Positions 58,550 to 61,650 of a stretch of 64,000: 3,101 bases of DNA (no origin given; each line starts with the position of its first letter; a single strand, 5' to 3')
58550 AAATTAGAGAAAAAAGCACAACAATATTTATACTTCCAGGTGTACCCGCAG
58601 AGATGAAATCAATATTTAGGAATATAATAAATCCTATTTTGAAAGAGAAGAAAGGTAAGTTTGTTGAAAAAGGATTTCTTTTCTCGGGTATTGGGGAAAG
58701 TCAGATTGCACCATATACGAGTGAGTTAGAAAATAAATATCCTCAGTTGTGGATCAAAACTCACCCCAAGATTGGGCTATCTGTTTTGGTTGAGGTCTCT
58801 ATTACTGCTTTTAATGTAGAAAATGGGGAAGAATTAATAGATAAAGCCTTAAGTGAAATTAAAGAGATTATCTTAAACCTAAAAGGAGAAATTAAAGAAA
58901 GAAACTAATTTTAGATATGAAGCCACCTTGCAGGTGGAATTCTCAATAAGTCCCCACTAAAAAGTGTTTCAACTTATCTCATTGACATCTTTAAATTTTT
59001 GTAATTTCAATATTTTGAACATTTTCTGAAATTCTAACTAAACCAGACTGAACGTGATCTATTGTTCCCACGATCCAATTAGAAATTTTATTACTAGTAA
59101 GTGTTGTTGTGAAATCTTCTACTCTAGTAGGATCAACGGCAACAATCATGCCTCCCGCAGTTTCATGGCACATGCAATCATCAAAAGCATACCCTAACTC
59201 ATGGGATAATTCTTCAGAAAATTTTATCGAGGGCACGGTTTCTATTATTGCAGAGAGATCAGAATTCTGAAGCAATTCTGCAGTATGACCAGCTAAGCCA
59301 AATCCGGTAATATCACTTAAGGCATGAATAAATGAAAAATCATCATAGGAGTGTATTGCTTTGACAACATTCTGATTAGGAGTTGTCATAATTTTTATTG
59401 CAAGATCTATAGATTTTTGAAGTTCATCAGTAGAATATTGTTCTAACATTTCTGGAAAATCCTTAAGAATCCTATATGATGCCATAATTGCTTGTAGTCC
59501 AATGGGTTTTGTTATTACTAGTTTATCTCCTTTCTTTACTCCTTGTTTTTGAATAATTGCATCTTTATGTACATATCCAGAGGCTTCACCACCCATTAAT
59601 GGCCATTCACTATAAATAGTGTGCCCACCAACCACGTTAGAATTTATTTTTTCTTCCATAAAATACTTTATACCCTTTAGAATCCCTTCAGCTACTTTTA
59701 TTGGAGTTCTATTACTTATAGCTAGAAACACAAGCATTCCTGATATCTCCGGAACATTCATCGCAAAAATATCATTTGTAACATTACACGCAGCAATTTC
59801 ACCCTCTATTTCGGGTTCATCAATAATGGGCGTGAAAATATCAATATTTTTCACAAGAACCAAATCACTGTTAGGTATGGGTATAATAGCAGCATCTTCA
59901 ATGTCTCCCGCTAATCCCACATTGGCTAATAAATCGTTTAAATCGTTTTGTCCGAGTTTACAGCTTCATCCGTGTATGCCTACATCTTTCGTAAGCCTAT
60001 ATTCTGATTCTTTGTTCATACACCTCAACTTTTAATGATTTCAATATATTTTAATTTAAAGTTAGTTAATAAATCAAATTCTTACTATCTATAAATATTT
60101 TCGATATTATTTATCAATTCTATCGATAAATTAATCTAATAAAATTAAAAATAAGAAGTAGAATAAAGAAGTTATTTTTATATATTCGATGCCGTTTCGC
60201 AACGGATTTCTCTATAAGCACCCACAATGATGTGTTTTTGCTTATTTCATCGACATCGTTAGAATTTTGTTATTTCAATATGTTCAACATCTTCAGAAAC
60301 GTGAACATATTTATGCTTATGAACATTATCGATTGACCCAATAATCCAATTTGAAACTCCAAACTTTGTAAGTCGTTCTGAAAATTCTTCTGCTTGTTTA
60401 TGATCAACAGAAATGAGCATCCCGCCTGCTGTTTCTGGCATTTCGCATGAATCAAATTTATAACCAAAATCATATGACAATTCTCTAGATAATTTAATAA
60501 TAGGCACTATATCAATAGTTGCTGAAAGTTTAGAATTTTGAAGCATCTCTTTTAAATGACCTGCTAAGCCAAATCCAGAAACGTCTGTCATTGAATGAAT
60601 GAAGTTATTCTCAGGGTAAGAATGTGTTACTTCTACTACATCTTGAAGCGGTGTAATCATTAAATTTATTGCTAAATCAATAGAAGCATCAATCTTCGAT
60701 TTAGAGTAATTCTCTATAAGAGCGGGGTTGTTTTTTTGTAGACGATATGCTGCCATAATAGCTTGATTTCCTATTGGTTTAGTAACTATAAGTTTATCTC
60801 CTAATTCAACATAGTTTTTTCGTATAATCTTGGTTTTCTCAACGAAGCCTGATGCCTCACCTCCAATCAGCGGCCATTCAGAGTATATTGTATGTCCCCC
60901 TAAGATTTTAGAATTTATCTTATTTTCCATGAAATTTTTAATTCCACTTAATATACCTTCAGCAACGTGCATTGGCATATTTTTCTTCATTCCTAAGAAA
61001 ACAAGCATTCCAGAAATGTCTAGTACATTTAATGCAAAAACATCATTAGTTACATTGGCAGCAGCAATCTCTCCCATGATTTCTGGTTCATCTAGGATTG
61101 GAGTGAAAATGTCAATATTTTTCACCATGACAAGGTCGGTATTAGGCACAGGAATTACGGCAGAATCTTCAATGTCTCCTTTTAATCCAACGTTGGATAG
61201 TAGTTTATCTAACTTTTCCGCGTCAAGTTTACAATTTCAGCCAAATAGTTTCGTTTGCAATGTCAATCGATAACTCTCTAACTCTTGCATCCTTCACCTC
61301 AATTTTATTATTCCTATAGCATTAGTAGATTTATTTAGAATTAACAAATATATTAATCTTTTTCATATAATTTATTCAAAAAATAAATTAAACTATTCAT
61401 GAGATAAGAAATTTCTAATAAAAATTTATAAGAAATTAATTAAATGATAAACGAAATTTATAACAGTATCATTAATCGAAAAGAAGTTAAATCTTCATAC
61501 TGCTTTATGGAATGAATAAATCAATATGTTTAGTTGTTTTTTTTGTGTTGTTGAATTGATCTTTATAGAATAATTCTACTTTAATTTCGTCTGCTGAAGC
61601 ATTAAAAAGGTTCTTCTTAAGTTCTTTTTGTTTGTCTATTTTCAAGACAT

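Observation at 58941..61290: Tandem duplicated selenophosphate synthetase genes, both selenoproteins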

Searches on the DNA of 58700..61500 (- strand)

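Call 13: search_rna_families(source=window, start=58700, end=61500, threshold=evalue, max_evalue=10, show_alignments=4)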
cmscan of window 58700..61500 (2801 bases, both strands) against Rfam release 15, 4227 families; matches with E-value up to 10: 3.
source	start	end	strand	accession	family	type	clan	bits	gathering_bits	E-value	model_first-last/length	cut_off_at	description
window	59370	59435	-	RF02408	snoR124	Gene; snRNA; snoRNA; CD-box;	-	20.7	70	7.3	1-77/77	no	Small nucleolar RNA snoR124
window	60309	60389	+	RF00528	snoMe28S-Gm1083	Gene; snRNA; snoRNA; CD-box;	-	18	48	8.7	1-89/89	no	Small nucleolar RNA Me28S-Gm1083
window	60514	60551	+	RF01494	rliD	Gene; antisense;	-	13.1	50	1.6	280-317/327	no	Listeria sRNA rliD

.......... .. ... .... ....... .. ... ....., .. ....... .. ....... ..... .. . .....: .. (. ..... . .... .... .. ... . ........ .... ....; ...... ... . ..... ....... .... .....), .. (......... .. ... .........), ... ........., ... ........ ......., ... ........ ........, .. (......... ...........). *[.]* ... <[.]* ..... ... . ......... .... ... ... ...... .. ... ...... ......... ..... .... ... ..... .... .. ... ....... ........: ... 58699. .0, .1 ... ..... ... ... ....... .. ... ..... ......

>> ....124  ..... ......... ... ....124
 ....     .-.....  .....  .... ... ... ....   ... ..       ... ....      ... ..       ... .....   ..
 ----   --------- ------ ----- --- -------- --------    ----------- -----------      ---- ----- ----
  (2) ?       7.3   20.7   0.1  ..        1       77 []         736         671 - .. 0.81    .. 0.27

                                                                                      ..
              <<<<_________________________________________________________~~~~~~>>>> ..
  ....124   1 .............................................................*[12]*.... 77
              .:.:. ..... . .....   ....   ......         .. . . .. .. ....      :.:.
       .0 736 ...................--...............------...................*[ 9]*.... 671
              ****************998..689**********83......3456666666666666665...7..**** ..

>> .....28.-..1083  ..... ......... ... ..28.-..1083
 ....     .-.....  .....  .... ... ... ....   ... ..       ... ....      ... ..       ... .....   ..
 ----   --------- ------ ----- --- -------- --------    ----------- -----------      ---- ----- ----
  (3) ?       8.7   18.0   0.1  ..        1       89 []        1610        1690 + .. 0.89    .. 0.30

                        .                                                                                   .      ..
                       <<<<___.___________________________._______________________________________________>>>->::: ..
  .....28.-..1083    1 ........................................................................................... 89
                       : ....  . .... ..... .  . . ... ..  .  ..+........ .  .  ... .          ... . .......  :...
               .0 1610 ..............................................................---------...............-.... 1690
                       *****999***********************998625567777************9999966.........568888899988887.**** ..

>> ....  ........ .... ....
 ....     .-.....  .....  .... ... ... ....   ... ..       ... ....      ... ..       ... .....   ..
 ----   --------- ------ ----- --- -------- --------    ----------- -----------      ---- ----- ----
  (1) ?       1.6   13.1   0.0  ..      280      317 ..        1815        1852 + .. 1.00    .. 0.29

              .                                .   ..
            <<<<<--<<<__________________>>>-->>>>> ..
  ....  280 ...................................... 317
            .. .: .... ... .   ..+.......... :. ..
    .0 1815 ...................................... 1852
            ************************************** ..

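Call 36: build_rna_model(alignment_id=A3, structure=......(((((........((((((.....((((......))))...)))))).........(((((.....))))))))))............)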
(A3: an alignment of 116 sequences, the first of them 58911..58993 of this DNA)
Model R1 built from alignment A3 (116 sequences, 94 columns); structure: as given.
model positions 85; base pairs 20; branch points 1; effective number of sequences 2.67; information 0.669 bits per position. Calibrated on 0.2 Mb of random sequence (short: E-values are rough).
structure used (alignment columns):
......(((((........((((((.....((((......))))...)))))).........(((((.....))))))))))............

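Call 37: search_with_rna_model(model_id=R1, source=window, max_evalue=10, filters=off, show_alignments=2)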
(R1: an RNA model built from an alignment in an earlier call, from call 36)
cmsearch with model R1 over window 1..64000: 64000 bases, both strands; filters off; matches with E-value up to 10: 39.
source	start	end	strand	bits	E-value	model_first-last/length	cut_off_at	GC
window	60178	60261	-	95.7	2.9e-21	1-85/85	no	0.37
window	58909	58993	-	89.9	8e-20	1-85/85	no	0.35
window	5317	5395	+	14.3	0.69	1-85/85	no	0.25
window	3848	3885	+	13.6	1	1-85/85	no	0.24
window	53948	54016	+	13.3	1.2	1-85/85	no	0.22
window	4415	4472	+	12.9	1.5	1-85/85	no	0.28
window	54817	54893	-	12.9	1.5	1-85/85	no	0.3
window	53644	53714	-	12.6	1.8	1-85/85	no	0.24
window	12955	12997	+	12.4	2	1-85/85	no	0.33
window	60093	60128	-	12.1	2.4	1-85/85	no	0.17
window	61021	61048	-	12.1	2.5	1-85/85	no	0.21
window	62743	62774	+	12.1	2.5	1-85/85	no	0.28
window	43408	43454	+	11.1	4.2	1-85/85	no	0.28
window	5847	5910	+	10.9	4.9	1-85/85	no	0.28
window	9951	10032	-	10.8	5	1-85/85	no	0.29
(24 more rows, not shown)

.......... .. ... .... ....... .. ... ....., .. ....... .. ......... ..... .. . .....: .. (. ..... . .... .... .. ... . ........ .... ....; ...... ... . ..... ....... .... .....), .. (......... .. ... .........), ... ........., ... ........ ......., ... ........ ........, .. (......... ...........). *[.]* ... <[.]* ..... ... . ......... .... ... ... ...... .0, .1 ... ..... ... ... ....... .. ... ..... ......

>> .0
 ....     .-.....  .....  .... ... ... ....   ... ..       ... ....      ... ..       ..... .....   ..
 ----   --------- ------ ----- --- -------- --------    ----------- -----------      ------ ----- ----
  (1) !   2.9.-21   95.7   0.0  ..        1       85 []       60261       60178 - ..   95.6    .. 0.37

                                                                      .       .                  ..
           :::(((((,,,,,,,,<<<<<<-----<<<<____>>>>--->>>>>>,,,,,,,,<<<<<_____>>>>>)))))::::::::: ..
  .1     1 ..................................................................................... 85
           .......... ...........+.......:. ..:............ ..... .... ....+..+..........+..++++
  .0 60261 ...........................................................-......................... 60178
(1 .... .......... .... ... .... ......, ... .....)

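Call 77: search_with_rna_model(model_id=R1, sources=[L001, L002, L003, L004, L005, L006, L007, L008, L009, L010, L011, L012, L013, L014, L015, L016, L017, L018, L019, L020, L021, L022, L023, L024, L025, L026, L027, L028, L029, L030, L031, L032, L033, L034, L035, L036, L037, L038, L039, L040, L041, L042, L043, L044, L045, L046, L047, L048, L049, L050, L051, L052, L053, L054, L055, L056, L057, L058, L059, L060, L061, L062, L063, L064, L065, L066, L067, L068, L069, L070, L071, L072, L073, L074, L075, L076, L077, L078, L079, L080, L082], max_evalue=0.01)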
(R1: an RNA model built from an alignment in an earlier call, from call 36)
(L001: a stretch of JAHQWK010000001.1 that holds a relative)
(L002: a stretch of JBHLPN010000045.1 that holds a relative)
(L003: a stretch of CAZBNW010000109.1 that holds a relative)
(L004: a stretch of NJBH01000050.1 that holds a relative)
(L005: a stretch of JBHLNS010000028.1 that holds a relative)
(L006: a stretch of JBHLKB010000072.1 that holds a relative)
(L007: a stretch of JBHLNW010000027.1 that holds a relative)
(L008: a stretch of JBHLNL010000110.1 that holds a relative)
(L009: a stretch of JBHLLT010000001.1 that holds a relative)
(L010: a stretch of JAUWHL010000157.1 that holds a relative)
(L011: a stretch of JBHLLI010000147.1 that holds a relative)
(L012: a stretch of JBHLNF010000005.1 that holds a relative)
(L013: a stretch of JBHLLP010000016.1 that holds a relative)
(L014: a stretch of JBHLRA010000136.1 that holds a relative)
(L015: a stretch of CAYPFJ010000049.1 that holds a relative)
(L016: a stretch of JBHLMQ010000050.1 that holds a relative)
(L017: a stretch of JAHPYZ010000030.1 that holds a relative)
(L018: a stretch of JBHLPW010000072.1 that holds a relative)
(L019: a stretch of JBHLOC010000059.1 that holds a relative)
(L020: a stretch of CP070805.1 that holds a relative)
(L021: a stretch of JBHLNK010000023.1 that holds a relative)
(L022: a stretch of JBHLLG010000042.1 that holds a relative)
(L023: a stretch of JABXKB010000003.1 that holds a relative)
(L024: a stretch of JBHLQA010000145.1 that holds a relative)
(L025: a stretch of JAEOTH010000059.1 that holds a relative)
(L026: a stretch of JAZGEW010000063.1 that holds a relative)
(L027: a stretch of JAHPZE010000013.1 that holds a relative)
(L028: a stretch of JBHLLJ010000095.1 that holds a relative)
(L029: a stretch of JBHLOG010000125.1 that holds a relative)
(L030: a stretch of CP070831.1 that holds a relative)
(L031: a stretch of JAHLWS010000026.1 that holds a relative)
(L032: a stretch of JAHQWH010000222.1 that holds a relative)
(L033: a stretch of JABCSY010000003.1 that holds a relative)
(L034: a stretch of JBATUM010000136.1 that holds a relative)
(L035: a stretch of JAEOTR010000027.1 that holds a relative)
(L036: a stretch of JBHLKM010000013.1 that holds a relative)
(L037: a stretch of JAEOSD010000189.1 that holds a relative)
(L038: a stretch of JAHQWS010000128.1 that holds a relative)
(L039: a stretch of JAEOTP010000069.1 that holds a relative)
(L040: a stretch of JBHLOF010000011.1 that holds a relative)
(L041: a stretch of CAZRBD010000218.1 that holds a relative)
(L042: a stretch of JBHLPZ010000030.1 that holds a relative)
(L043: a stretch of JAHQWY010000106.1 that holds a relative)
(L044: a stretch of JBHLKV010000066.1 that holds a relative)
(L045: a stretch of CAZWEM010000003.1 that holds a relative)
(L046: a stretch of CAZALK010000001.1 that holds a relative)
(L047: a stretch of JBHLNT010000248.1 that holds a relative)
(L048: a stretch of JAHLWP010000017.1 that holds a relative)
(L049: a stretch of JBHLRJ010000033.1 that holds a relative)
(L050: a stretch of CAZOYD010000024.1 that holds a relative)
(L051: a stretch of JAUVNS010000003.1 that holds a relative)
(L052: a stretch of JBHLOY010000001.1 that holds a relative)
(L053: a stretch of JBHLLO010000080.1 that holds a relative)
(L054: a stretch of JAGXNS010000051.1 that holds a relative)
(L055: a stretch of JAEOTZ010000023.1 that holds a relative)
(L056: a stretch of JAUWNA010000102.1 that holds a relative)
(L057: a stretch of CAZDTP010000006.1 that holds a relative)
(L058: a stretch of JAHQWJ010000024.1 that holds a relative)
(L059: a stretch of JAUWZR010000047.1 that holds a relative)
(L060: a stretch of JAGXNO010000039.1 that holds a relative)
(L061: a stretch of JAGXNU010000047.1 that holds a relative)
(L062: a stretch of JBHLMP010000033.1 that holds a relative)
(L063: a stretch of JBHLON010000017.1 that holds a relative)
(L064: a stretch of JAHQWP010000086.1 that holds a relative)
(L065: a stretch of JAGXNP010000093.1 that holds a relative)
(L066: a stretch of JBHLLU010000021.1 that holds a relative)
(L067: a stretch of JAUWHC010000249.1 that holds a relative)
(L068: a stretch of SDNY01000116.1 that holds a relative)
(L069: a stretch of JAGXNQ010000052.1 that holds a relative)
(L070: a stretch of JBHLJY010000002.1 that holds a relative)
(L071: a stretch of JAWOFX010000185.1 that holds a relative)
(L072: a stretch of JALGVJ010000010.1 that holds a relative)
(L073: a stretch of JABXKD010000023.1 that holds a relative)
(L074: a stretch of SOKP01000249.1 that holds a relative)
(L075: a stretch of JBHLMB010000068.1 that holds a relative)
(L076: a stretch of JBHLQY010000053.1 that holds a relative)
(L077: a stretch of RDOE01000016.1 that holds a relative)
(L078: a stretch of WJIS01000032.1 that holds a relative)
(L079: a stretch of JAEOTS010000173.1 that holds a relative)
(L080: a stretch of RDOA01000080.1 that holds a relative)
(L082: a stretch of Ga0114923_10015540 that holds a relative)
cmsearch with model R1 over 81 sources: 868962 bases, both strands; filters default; matches with E-value up to 0.01: 118.
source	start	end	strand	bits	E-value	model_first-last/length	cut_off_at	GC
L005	7021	7105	+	97.5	1.4e-20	1-85/85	no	0.34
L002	3885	3969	+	95.7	4e-20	1-85/85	no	0.38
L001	7027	7111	+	95.4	4.5e-20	1-85/85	no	0.35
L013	5489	5572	+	95.2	5.2e-20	1-85/85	no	0.29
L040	5759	5842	+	95.1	5.4e-20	1-85/85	no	0.33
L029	4355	4438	+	94.5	7.6e-20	1-85/85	no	0.29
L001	5766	5849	+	94.1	1e-19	1-85/85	no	0.35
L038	2257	2341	+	93.9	1.1e-19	1-85/85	no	0.38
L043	7027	7111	+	93.3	1.5e-19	1-85/85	no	0.36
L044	4040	4124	+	93.1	1.8e-19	1-85/85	no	0.34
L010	2132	2215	+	93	1.8e-19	1-85/85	no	0.27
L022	7021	7105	+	92.8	2e-19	1-85/85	no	0.32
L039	7027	7112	+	92.4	2.5e-19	1-85/85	no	0.33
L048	5671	5754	+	92.4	2.6e-19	1-85/85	no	0.35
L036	5700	5783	+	92.4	2.7e-19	1-85/85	no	0.37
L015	4313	4396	+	92.2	2.9e-19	1-85/85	no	0.33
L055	5690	5773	+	92.2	3e-19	1-85/85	no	0.32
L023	5766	5849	+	92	3.2e-19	1-85/85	no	0.35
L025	7027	7110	+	92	3.4e-19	1-85/85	no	0.29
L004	5642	5725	+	91.9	3.4e-19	1-85/85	no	0.31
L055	7027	7111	+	91.9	3.4e-19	1-85/85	no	0.36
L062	5693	5776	+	91.8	3.6e-19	1-85/85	no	0.27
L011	3916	3999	+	91.8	3.7e-19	1-85/85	no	0.35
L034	2902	2987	+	91.8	3.8e-19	1-85/85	no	0.34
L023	7027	7110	+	91.7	3.9e-19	1-85/85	no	0.31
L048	7027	7111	+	91.6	4.1e-19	1-85/85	no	0.36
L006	6253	6336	+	91.5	4.5e-19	1-85/85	no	0.32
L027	4301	4384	+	91.4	4.7e-19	1-85/85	no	0.35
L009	7027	7111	+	91.2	5.1e-19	1-85/85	no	0.39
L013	7021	7104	+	91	5.7e-19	1-85/85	no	0.3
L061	6437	6518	+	91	5.8e-19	1-85/85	no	0.35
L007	7021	7104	+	90.9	6.2e-19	1-85/85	no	0.29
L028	5172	5256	+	90.4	8.3e-19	1-85/85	no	0.34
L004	7021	7104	+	90.3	8.6e-19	1-85/85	no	0.33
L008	7027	7111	+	90.2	9.2e-19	1-85/85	no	0.35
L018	1179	1262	+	90.1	9.5e-19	1-85/85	no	0.25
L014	6534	6617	+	89.9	1.1e-18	1-85/85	no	0.3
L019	6283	6366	+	89.7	1.2e-18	1-85/85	no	0.31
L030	7027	7111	+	89.5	1.4e-18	1-85/85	no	0.36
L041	4540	4622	+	89.4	1.5e-18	1-85/85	no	0.34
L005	5713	5796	+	89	1.8e-18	1-85/85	no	0.33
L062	7027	7110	+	89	1.9e-18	1-85/85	no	0.33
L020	7027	7111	+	88.9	1.9e-18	1-85/85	no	0.33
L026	5727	5810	+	88.9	2e-18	1-85/85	no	0.3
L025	5767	5850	+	88.6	2.4e-18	1-85/85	no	0.33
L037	3769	3854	+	88.2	2.9e-18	1-85/85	no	0.36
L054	7027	7108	+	88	3.2e-18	1-85/85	no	0.35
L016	5763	5846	+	88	3.2e-18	1-85/85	no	0.33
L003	1044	1127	+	88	3.3e-18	1-85/85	no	0.3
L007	5584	5667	+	87.7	4e-18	1-85/85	no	0.32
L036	7027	7111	+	87.6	4.1e-18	1-85/85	no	0.36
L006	4907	4990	+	87.6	4.2e-18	1-85/85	no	0.33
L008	5767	5849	+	87.6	4.2e-18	1-85/85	no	0.3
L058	7027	7108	+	87.5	4.5e-18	1-85/85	no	0.39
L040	7027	7111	+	87.3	4.9e-18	1-85/85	no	0.34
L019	4564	4647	+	87.1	5.5e-18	1-85/85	no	0.32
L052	7027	7112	+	86.9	6e-18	1-85/85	no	0.36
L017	4292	4375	+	86.8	6.7e-18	1-85/85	no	0.36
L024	3076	3159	+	86.7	6.8e-18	1-85/85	no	0.29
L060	7027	7111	+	86.6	7.2e-18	1-85/85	no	0.35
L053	2391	2476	+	86.6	7.5e-18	1-85/85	no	0.35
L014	5289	5372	+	86.6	7.6e-18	1-85/85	no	0.33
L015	7021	7104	+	86.4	8.1e-18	1-85/85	no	0.32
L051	7027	7108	+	86.4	8.2e-18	1-85/85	no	0.37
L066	5635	5717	+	86.2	9.5e-18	1-85/85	no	0.29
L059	2499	2580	+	86.1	1e-17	1-85/85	no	0.37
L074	7027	7108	+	86.1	1e-17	1-85/85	no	0.37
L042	7027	7112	+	86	1e-17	1-85/85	no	0.36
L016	7027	7110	+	85.8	1.1e-17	1-85/85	no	0.36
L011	6618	6702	+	85.6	1.3e-17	1-85/85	no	0.35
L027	7009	7092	+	85.5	1.4e-17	1-85/85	no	0.35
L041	3260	3343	+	85.5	1.4e-17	1-85/85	no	0.32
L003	2305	2388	+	85.5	1.4e-17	1-85/85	no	0.38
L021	7021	7103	+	85.4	1.4e-17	1-85/85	no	0.34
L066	7027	7111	+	85.4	1.4e-17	1-85/85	no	0.34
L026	7021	7104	+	85.2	1.6e-17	1-85/85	no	0.35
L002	2622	2704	+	84.9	1.9e-17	1-85/85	no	0.37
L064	7009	7090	+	84.8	2e-17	1-85/85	no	0.37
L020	5764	5847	+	84.8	2.1e-17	1-85/85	no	0.31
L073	7021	7102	+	84.5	2.5e-17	1-85/85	no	0.39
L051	4120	4203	+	84.3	2.7e-17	1-85/85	no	0.36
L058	5531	5614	+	83.9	3.5e-17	1-85/85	no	0.36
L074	4114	4197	+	83.7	3.8e-17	1-85/85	no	0.33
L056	5457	5539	+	83.6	4.1e-17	1-85/85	no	0.37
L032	5503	5585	+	83.4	4.6e-17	1-85/85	no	0.4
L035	5691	5774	+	83.4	4.8e-17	1-85/85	no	0.4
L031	5502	5584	+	83.2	5.2e-17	1-85/85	no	0.39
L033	5505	5587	+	83.1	5.5e-17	1-85/85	no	0.37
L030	5767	5849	+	83.1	5.6e-17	1-85/85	no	0.3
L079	7021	7102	+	82.9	6.3e-17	1-85/85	no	0.4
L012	7015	7098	+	82.7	6.9e-17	1-85/85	no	0.32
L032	7027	7109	+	82.2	9.4e-17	1-85/85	no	0.33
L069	5396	5478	+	82.1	9.7e-17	1-85/85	no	0.31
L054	5531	5614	+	82.1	9.8e-17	1-85/85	no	0.36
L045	5190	5273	+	82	1e-16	1-85/85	no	0.38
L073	5524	5606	+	81.6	1.3e-16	1-85/85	no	0.39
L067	3433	3515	+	81.5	1.4e-16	1-85/85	no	0.37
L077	7027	7109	+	81.4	1.5e-16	1-85/85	no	0.35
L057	7021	7102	+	81.3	1.6e-16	1-85/85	no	0.44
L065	2658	2739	+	81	1.8e-16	1-85/85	no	0.39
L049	4245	4328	+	80.4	2.6e-16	1-85/85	no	0.33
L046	4810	4893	+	79.8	3.7e-16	1-85/85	no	0.4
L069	7027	7109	+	79.5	4.5e-16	1-85/85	no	0.39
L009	5776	5859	+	78.8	6.7e-16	1-85/85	no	0.39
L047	4138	4222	+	78.5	7.9e-16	1-85/85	no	0.38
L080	5075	5157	+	78.2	9.3e-16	1-85/85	no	0.42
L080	6588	6669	+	78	1.1e-15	1-85/85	no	0.43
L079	5524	5607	+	77.9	1.1e-15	1-85/85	no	0.39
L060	5785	5868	+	77.1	1.8e-15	1-85/85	no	0.4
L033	7027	7112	+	74.7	7.2e-15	1-85/85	no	0.36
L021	5745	5827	+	74.2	9.3e-15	1-85/85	no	0.29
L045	7027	7110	+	73.5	1.4e-14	1-85/85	no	0.42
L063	7027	7110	+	73.4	1.5e-14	1-85/85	no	0.38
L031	7027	7112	+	73.4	1.5e-14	1-85/85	no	0.33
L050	7026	7110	+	70.9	6.2e-14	1-85/85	no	0.35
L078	7031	7115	+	69.1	1.8e-13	1-85/85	no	0.4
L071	7031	7118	+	68.4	2.7e-13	1-85/85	no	0.34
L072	4994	5071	+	59.7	4.1e-11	1-85/85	no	0.35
